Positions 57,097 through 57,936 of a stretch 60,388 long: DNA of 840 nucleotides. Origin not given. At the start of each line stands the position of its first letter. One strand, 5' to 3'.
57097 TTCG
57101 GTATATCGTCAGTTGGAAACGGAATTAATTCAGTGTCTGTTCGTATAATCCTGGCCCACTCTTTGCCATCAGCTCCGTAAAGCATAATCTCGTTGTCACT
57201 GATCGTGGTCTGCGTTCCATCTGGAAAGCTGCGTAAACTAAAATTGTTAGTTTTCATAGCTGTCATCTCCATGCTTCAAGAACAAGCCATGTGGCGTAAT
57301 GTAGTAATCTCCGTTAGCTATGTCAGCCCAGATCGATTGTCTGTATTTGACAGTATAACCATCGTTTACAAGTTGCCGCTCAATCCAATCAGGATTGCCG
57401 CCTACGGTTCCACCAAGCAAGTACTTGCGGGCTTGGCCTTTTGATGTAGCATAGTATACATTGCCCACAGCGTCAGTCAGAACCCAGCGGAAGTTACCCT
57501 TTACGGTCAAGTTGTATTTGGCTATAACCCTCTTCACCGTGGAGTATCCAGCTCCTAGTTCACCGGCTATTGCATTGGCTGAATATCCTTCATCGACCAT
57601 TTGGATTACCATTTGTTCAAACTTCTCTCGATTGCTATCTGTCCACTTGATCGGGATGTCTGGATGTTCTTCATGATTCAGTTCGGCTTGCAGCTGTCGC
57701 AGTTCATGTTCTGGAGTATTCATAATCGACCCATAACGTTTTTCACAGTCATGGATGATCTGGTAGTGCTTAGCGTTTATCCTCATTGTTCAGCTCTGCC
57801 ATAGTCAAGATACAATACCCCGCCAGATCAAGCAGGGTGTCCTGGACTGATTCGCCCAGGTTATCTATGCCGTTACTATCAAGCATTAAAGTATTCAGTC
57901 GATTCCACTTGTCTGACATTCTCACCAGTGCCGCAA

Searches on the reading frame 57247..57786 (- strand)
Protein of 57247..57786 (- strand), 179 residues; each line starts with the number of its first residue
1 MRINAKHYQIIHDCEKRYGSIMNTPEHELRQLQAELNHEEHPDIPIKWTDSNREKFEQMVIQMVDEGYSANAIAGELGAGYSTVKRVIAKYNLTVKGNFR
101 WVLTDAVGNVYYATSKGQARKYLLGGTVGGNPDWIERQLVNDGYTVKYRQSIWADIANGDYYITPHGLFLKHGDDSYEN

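Call 67: search_protein_families(library=pfam, proteins=[window:57247-57786:-], max_evalue=0.001)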
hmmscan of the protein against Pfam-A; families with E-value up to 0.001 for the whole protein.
window:57247-57786:- (179 aa): 3 families
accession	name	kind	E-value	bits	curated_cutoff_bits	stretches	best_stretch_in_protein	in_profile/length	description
PF02796.21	HTH_7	-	2.6e-05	24.7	23.8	1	59-90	13-44/45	Helix-turn-helix domain of resolvase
PF13384.12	HTH_23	-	2.9e-05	24.2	24.6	1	59-92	9-42/50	Homeodomain-like domain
PF13518.12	HTH_28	-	0.00024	21.6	25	1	60-92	5-37/52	Helix-turn-helix domain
